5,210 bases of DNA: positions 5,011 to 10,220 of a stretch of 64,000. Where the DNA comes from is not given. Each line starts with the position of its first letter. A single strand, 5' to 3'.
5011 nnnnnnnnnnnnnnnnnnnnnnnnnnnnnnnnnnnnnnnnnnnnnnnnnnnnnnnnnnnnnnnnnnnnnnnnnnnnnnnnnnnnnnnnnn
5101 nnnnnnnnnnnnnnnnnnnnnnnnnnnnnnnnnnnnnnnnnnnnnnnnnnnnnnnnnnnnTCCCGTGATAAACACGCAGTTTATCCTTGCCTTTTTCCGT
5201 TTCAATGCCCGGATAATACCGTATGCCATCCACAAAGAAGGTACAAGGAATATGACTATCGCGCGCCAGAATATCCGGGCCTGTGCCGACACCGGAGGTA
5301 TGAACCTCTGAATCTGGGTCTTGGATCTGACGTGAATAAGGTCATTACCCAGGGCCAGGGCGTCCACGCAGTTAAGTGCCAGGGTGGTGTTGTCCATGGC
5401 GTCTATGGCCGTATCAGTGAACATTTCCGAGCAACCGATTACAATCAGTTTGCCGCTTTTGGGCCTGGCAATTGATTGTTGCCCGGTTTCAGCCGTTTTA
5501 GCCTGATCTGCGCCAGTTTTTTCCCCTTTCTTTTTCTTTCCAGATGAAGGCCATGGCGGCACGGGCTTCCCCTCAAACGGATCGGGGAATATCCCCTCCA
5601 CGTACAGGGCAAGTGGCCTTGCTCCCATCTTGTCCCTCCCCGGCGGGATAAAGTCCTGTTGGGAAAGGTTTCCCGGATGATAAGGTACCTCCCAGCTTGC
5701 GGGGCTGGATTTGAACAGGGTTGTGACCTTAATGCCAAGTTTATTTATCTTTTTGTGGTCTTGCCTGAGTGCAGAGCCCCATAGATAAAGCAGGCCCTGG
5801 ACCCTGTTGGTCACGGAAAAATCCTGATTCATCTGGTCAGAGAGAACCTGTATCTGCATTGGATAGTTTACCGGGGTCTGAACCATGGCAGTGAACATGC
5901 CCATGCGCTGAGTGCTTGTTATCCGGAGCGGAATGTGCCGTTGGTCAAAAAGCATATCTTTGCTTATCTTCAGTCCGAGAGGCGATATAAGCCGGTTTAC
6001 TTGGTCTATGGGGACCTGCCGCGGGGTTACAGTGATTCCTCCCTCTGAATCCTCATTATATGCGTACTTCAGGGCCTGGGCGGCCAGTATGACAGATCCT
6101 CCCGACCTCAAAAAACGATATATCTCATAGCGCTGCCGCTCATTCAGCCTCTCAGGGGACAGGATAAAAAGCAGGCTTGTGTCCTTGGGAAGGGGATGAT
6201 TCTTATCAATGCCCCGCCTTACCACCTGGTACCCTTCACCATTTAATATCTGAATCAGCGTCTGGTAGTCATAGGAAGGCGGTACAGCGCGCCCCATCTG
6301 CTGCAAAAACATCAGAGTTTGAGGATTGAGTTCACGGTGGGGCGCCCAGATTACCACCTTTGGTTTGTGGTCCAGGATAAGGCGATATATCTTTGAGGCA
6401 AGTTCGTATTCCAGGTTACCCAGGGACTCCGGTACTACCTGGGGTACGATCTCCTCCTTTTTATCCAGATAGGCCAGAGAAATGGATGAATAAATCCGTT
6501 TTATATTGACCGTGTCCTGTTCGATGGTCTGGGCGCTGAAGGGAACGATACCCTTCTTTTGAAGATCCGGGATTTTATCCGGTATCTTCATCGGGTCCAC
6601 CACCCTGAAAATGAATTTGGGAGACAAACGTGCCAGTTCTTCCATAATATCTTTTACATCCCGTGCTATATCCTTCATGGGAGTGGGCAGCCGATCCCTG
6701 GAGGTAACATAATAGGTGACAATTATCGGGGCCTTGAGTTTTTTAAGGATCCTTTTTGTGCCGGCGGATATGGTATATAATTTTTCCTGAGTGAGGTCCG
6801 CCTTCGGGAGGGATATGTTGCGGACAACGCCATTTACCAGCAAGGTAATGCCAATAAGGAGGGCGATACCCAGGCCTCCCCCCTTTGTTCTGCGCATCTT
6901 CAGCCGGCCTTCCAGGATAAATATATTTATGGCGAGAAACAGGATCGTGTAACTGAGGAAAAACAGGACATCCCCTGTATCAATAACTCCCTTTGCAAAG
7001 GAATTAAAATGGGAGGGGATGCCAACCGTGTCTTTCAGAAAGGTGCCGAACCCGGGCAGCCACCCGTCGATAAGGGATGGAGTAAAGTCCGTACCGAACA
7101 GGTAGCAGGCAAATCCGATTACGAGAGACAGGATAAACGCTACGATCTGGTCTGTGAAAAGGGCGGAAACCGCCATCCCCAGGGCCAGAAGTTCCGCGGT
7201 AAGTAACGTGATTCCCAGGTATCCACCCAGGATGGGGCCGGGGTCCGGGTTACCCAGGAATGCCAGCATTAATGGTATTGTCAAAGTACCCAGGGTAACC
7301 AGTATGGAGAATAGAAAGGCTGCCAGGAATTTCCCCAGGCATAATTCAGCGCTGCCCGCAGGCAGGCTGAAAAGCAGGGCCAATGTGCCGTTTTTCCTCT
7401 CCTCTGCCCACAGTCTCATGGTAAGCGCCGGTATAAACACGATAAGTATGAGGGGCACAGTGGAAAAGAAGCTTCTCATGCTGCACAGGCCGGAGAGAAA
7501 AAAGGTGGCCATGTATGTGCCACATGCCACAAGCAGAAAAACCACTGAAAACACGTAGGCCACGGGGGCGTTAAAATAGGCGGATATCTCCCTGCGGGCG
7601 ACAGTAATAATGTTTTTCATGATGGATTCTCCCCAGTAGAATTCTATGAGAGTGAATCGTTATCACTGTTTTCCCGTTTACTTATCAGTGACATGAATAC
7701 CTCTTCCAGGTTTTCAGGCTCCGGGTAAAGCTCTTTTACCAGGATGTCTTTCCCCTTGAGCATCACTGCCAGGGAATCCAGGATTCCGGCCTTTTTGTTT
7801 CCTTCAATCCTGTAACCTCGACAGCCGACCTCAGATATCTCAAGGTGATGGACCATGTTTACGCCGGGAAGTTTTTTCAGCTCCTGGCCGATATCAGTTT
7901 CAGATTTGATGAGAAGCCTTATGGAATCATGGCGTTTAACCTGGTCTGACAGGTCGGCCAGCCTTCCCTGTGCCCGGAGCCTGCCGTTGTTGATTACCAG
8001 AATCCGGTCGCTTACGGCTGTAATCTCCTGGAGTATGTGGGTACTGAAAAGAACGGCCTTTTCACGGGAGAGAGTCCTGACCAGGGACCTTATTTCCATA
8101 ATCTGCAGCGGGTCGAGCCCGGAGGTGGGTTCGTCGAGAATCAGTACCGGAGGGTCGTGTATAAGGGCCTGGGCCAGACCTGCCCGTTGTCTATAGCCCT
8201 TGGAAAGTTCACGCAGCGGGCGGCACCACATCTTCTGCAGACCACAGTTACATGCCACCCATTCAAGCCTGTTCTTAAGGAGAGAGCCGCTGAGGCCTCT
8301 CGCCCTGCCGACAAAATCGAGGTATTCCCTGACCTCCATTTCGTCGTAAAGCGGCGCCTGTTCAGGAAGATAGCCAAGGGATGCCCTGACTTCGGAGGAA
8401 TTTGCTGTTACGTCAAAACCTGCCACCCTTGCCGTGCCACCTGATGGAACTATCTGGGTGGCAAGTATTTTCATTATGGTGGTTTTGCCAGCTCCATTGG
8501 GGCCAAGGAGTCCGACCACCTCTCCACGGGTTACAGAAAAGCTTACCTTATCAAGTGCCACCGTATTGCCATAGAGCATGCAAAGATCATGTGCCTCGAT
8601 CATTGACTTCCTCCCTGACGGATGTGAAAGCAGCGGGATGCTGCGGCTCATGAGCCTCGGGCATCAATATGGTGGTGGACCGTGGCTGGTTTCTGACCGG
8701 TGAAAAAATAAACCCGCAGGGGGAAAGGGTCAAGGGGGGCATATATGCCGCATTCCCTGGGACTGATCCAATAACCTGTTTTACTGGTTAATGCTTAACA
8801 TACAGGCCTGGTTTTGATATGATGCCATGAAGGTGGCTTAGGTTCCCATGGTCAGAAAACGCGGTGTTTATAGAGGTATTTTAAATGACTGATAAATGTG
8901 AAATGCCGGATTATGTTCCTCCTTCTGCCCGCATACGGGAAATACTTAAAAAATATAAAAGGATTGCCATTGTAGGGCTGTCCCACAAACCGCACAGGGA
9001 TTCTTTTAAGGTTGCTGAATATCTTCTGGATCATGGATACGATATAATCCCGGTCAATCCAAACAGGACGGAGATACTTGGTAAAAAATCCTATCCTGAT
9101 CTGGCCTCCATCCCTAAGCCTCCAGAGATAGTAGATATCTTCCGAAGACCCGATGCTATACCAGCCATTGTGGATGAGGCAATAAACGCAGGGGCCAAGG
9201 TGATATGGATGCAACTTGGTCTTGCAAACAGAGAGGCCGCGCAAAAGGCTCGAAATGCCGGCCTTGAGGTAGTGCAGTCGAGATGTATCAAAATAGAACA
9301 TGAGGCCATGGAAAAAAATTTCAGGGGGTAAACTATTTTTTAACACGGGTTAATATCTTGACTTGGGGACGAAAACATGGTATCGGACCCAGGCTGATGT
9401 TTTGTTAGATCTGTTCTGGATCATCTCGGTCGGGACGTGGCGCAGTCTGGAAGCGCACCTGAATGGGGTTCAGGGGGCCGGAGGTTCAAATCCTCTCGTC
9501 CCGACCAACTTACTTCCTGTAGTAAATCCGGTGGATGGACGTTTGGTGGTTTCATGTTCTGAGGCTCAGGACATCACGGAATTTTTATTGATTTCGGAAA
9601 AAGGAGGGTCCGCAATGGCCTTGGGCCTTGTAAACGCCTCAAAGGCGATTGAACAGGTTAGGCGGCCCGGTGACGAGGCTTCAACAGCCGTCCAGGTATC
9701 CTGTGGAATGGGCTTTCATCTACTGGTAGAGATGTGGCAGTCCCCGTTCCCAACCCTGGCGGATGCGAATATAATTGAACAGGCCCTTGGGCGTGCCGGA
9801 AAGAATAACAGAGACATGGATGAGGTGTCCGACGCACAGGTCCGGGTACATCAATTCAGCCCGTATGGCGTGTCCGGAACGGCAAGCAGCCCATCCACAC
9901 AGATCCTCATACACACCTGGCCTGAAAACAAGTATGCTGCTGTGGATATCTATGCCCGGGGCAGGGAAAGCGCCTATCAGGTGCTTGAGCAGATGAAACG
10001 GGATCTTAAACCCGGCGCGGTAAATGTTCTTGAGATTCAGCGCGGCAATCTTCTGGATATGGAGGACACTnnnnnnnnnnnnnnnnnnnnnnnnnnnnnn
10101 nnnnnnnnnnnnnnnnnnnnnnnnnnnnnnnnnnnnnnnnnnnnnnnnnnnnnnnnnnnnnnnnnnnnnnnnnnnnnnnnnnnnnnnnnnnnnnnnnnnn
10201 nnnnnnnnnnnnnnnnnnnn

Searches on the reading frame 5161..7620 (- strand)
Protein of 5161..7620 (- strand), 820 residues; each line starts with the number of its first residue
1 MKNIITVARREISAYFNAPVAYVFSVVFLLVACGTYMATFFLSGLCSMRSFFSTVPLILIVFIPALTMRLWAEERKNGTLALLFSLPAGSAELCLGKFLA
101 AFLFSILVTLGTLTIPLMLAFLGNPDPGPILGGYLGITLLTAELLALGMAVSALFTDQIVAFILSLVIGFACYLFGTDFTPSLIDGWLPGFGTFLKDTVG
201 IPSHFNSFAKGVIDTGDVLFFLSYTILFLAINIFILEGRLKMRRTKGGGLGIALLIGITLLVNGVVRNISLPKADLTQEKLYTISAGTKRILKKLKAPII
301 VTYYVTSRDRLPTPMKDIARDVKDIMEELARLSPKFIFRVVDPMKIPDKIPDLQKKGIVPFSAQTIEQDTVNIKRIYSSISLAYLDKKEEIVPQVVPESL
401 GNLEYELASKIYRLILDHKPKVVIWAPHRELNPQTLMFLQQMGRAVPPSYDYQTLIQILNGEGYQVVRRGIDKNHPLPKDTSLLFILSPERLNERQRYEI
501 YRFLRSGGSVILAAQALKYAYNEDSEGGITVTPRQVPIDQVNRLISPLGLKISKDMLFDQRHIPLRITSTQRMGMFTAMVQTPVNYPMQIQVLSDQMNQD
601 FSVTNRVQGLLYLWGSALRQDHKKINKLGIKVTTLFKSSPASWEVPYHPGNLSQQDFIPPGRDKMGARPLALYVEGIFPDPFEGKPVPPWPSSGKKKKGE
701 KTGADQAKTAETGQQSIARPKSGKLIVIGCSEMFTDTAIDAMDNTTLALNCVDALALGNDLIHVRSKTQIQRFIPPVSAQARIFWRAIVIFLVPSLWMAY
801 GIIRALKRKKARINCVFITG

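Call 74: search_protein_families(library=pfam, proteins=[window:5161-7620:-], max_evalue=0.00001)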
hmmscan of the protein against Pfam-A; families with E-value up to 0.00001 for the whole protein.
window:5161-7620:- (820 aa): 5 families
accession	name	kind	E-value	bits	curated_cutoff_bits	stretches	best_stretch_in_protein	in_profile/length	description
PF09822.16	ABC_transp_aux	-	1.4e-28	100.4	34.7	1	419-750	1-287/288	ABC-type uncharacterized transport system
PF23357.1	DUF7088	-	7e-19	68.4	27.8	1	278-380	1-102/105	Domain of unknown function (DUF7088)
PF14258.12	DUF4350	-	5.7e-08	33.7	30.4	0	455-534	12-90/181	Domain of unknown function (DUF4350)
PF12730.13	ABC2_membrane_4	-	8e-08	32.9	27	1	21-171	22-178/179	ABC-2 family transporter protein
PF12698.13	ABC2_membrane_3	-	9.4e-06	25.4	31.6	1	51-189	164-300/347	ABC-2 family transporter protein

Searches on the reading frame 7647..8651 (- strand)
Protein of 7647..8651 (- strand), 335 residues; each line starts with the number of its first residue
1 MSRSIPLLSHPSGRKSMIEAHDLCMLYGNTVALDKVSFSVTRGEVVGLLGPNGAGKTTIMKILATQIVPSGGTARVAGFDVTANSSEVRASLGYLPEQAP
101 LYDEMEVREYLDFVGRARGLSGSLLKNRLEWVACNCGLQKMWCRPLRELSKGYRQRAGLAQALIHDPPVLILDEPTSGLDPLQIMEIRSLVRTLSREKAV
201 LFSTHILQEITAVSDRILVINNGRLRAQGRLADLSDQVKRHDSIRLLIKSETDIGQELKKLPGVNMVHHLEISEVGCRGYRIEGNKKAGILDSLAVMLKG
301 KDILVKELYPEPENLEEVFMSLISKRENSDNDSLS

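Call 74: search_protein_families(library=pfam, proteins=[window:7647-8651:-], max_evalue=0.00001)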
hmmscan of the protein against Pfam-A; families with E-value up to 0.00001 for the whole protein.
window:7647-8651:- (335 aa): 2 families
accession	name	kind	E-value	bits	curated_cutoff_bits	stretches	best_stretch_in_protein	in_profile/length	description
PF00005.33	ABC_tran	-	1.2e-29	104.1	25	1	33-177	1-137/137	ABC transporter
PF13304.12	AAA_21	-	5.5e-13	50.1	27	1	145-206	234-299/304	AAA domain, putative AbiEii toxin, Type IV TA system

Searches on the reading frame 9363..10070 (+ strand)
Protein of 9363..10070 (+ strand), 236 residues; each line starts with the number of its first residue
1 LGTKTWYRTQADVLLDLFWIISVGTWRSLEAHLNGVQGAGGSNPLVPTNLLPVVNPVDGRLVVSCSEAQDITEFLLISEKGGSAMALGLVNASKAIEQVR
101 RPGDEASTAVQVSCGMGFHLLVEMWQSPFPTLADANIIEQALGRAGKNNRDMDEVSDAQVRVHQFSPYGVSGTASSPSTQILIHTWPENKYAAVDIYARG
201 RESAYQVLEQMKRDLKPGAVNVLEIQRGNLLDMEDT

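Call 74: search_protein_families(library=pfam, proteins=[window:9363-10070:+], max_evalue=0.00001)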
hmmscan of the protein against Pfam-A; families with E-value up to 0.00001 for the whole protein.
window:9363-10070:+ (236 aa): 1 family
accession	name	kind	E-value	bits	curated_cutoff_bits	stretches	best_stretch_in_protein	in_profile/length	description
PF02675.21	AdoMet_dc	-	2e-21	76.8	25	1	119-228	1-107/107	S-adenosylmethionine decarboxylase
